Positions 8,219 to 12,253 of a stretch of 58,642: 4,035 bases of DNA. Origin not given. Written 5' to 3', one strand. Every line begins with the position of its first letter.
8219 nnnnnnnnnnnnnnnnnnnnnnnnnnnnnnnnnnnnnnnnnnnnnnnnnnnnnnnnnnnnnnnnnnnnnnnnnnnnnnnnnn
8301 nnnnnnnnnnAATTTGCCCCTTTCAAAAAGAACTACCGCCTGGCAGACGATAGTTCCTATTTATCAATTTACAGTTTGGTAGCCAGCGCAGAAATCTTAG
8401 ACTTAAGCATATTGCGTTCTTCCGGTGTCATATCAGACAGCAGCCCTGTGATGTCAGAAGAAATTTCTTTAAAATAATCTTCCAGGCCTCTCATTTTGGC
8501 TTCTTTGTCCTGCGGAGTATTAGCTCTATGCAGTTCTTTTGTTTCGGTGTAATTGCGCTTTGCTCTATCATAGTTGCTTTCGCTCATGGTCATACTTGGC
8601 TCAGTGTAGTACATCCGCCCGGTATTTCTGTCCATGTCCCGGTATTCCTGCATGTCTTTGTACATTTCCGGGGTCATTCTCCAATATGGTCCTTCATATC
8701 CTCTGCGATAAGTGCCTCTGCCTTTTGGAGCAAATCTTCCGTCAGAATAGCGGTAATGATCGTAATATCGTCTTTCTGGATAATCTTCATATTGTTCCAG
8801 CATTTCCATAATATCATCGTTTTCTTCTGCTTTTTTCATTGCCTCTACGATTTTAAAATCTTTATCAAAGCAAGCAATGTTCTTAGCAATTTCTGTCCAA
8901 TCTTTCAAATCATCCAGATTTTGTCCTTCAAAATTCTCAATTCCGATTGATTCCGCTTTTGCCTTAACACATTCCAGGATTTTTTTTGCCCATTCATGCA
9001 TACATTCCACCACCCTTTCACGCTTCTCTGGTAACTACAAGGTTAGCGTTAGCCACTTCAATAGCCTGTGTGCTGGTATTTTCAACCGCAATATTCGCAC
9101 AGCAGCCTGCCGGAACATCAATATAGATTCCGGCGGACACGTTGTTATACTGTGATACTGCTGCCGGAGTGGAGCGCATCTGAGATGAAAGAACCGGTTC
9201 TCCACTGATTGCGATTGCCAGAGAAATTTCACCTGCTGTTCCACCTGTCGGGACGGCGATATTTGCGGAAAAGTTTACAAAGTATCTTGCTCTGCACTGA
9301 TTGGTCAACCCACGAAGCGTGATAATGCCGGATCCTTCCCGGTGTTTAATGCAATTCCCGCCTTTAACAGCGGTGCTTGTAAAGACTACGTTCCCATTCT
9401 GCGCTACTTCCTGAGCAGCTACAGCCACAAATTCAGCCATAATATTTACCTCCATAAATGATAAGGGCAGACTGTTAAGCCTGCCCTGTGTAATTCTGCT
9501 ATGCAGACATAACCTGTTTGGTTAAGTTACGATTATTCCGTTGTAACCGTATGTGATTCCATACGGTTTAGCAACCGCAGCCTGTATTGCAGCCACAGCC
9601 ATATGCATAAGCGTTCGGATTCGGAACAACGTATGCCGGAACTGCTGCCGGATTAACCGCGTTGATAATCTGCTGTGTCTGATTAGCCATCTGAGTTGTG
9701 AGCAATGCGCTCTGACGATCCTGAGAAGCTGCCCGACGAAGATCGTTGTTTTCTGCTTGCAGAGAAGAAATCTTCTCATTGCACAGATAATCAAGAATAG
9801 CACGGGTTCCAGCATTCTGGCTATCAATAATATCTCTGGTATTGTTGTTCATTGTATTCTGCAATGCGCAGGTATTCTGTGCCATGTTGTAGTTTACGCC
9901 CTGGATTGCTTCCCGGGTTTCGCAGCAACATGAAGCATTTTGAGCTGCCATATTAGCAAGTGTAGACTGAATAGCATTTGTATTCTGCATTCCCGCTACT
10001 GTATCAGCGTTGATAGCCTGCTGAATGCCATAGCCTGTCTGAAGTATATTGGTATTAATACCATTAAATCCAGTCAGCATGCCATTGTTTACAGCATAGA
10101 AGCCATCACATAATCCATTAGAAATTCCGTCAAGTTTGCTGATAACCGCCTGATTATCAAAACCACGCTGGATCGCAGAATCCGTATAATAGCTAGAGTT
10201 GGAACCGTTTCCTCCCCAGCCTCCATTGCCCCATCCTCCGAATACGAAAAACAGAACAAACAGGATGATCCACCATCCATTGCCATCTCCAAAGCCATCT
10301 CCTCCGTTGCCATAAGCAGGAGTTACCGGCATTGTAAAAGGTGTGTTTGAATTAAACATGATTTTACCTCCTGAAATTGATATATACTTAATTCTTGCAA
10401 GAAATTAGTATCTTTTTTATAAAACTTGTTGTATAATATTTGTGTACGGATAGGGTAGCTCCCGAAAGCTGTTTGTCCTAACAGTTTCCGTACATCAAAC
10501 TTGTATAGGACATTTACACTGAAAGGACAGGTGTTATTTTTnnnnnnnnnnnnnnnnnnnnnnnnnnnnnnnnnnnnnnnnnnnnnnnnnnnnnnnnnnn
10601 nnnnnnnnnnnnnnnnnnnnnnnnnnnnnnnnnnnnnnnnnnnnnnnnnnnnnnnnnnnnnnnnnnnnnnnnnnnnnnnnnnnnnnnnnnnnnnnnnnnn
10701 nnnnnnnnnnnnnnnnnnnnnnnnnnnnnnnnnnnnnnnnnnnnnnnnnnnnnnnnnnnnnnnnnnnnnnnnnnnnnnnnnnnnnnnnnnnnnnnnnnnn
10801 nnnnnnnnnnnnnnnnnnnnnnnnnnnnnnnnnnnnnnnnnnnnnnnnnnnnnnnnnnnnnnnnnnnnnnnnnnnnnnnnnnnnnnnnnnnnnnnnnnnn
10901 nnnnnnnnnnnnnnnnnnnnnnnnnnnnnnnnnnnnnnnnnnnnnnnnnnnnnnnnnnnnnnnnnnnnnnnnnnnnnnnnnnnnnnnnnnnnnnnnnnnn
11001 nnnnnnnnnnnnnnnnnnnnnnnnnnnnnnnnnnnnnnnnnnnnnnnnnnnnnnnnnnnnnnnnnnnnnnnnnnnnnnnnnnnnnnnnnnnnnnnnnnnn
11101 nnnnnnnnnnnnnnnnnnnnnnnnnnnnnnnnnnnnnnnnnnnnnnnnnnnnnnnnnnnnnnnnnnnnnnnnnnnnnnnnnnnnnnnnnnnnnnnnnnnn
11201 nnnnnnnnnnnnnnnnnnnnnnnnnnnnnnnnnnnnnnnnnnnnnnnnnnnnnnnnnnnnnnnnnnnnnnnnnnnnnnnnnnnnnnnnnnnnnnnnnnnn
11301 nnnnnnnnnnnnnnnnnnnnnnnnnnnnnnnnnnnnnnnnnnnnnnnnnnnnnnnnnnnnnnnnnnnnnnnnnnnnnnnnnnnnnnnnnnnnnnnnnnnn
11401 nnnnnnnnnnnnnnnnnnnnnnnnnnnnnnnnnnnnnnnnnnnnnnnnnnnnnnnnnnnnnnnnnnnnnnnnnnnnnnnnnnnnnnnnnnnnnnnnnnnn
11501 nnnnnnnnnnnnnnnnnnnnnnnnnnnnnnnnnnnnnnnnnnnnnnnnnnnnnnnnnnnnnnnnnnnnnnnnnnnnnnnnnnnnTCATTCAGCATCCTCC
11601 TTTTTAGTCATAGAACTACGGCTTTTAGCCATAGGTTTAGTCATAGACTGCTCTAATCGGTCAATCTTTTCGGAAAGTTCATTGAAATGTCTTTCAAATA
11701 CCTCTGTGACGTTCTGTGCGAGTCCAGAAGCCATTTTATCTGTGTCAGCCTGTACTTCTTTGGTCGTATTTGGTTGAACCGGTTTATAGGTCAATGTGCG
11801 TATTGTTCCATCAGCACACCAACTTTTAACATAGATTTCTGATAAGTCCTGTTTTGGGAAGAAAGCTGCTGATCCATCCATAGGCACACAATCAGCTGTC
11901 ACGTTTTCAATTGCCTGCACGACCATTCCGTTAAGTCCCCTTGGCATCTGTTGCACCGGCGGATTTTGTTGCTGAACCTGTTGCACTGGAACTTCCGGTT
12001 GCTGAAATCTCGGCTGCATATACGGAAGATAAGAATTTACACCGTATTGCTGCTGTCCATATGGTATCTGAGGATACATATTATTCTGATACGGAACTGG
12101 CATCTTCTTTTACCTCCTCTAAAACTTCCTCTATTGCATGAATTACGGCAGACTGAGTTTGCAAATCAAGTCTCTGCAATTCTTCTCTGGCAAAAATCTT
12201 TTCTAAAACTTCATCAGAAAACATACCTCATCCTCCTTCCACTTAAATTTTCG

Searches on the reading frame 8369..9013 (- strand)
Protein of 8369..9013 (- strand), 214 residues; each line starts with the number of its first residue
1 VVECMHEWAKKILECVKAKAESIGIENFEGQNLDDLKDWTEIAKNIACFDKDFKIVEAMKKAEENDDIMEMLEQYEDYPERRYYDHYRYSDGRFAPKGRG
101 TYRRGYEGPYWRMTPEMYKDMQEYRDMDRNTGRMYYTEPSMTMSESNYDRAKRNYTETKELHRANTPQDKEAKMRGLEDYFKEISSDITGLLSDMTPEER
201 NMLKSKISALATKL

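Call 49: search_protein_families(library=phrogs, proteins=[window:8369-9013:-], max_evalue=0.0001)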
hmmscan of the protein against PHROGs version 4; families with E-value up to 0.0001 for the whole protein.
window:8369-9013:- (214 aa): 0 families

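Call 53: search_protein_families(library=pfam, proteins=[window:8369-9013:-], max_evalue=0.05)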
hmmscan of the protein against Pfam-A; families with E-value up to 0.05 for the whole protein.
window:8369-9013:- (214 aa): 0 families

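Call 77: search_solved_structures(query=window:8369-9013:-, max_evalue=1)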
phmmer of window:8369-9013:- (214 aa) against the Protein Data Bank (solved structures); distinct sequences matched with E-value up to 1: 2.
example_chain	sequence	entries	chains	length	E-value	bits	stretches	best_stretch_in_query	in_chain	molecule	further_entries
1elw_A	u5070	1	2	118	0.22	14.9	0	67-172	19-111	TPR1-DOMAIN OF HOP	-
2qsa_A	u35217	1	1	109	0.31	14.4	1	50-97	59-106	DnaJ homolog dnj-2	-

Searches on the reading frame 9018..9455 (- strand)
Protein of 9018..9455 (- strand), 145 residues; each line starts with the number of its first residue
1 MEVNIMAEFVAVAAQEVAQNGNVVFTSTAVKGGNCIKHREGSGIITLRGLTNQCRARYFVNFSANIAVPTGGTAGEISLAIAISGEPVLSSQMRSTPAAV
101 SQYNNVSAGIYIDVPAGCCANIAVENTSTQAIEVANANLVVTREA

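Call 49: search_protein_families(library=phrogs, proteins=[window:9018-9455:-], max_evalue=0.0001)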
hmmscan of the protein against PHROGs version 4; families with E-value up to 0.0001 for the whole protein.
window:9018-9455:- (145 aa): 1 family
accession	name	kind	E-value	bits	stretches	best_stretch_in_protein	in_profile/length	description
phrog_20016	-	unknown function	7.1e-59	198.5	1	6-145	1-141/141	-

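Call 53: search_protein_families(library=pfam, proteins=[window:9018-9455:-], max_evalue=0.05)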
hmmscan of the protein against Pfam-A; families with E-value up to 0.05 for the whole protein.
window:9018-9455:- (145 aa): 0 families

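Call 79: search_solved_structures(query=window:9018-9455:-, max_evalue=1)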
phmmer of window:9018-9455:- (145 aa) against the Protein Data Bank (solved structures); distinct sequences matched with E-value up to 1: 1.
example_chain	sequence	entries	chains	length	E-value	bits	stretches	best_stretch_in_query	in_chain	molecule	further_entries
5e3e_B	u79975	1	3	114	0.64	13.2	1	68-144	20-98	Large exoprotein involved in heme utilization or adhesion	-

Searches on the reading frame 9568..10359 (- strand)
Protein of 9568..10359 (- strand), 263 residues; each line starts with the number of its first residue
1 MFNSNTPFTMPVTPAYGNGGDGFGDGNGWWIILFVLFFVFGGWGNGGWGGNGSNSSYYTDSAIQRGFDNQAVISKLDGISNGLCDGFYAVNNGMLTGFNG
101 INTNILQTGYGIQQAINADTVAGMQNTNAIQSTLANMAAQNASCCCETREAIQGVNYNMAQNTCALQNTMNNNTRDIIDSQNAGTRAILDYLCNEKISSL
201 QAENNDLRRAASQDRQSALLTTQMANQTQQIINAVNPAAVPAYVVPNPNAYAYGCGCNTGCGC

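Call 50: search_protein_families(library=phrogs, proteins=[window:9568-10359:-], max_evalue=0.0001)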
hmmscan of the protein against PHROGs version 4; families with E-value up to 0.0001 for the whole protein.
window:9568-10359:- (263 aa): 2 families
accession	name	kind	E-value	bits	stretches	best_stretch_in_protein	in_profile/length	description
phrog_16490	-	unknown function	6.4e-53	181.3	2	124-263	118-281/286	-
phrog_9288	-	unknown function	3.7e-05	24.5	1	91-237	107-223/234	-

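Call 53: search_protein_families(library=pfam, proteins=[window:9568-10359:-], max_evalue=0.05)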
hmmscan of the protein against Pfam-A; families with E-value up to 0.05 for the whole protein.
window:9568-10359:- (263 aa): 0 families

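Call 78: search_solved_structures(query=window:9568-10359:-, max_evalue=1)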
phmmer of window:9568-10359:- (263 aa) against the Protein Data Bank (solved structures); distinct sequences matched with E-value up to 1: 7.
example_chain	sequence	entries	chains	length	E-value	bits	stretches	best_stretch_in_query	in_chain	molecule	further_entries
3ous_A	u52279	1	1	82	0.41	13.5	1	15-72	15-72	Calcium-gated potassium channel mthK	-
4qe7_A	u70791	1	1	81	0.74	12.6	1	15-72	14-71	Calcium-gated potassium channel MthK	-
4qe9_A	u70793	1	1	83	0.75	12.6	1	15-72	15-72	Calcium-gated potassium channel MthK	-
3ldc_A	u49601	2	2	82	0.76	12.6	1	15-72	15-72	Calcium-gated potassium channel mthK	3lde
6u9p_A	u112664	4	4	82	0.77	12.6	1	15-72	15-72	Calcium-gated potassium channel MthK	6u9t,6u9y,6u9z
3r65_A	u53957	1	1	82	0.77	12.6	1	15-72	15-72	Calcium-gated potassium channel mthK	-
4hyo_A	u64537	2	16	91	0.95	12.3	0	15-72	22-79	Calcium-gated potassium channel mthK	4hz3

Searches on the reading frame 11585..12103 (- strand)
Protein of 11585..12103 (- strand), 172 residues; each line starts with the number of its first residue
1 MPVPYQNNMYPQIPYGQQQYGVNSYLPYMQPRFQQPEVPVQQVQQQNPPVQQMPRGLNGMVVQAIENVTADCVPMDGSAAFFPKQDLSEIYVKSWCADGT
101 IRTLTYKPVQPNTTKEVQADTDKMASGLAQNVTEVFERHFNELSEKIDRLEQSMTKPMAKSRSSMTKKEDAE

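Call 50: search_protein_families(library=phrogs, proteins=[window:11585-12103:-], max_evalue=0.0001)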
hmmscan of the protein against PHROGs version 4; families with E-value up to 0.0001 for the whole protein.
window:11585-12103:- (172 aa): 1 family
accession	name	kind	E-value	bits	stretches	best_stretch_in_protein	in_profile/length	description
phrog_21718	-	unknown function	2.9e-10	41.3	1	2-152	2-149/159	-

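Call 53: search_protein_families(library=pfam, proteins=[window:11585-12103:-], max_evalue=0.05)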
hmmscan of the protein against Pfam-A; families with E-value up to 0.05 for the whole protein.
window:11585-12103:- (172 aa): 1 family
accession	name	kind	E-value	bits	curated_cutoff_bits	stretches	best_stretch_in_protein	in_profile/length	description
PF06825.17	HSBP1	-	0.0092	16.3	28.6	0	141-160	30-49/51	Heat shock factor binding protein 1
